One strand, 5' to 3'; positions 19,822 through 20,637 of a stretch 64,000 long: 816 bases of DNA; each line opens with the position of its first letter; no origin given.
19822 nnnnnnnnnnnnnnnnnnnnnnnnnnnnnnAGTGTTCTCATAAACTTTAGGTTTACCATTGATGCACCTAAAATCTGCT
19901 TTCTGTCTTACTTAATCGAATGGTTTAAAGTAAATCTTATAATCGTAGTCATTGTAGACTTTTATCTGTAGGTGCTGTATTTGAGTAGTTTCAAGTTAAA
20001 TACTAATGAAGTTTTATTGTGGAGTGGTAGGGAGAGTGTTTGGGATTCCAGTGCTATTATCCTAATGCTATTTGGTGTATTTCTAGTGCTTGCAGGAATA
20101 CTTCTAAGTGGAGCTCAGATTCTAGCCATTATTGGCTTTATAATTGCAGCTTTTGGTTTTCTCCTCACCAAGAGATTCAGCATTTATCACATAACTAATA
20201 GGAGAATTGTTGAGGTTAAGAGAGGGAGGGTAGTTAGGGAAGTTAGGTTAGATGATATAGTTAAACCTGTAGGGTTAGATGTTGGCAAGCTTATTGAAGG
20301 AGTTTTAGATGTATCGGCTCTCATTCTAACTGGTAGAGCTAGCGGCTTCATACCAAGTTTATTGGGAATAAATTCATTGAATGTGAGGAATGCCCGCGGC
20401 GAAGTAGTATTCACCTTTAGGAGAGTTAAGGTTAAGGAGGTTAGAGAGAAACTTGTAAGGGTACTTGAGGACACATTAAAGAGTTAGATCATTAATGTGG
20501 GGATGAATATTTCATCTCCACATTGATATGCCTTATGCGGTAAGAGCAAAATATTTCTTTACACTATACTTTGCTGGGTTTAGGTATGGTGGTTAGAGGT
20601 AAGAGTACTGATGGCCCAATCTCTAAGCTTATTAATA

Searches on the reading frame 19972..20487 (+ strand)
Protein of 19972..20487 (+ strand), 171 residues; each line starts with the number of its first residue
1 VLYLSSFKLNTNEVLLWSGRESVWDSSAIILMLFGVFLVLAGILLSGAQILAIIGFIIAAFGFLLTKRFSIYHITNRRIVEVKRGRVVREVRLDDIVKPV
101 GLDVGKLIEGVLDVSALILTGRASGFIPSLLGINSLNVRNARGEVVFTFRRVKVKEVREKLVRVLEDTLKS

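Call 3: search_protein_families(library=pfam, proteins=[window:19972-20487:+], max_evalue=1)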
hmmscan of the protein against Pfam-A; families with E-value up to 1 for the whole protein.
window:19972-20487:+ (171 aa): 3 families
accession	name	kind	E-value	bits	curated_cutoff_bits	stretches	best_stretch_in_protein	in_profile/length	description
PF24961.1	NfeD_membrane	-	0.0012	19.3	26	1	27-70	50-93/119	NfeD integral membrane domain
PF14340.12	DUF4395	-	0.01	16.6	24.5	1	35-84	12-61/130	Domain of unknown function (DUF4395)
PF11239.13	DUF3040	-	0.036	14.7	24.7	1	26-64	46-83/84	Protein of unknown function (DUF3040)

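Call 4: search_protein_families(library=ncbifam, proteins=[window:19972-20487:+], max_evalue=1)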
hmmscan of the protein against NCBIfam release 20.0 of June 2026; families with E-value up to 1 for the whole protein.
window:19972-20487:+ (171 aa): 5 families
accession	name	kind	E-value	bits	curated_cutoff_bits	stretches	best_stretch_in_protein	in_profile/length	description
NF008739.0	PRK11770.1-1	equivalog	0.0021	18.2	213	1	29-91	81-141/148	YccF domain-containing protein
NF058603.1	SCO2097_fam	equivalog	0.0089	16.4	110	1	27-65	44-81/129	SCO2097 family morphological protein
TIGR01218.1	Gpos_tandem_5TM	subfamily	0.021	14.6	35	1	29-78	155-202/208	tandem five-TM protein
NF040894.1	puhB_PGC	equivalog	0.11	12.4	110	1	50-80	77-107/176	photosynthetic complex putative assembly protein PuhB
TIGR04145.2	Firmicu_CTERM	equivalog_domain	0.89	9.4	50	1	46-69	165-188/191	Firmicu-CTERM sorting domain-containing protein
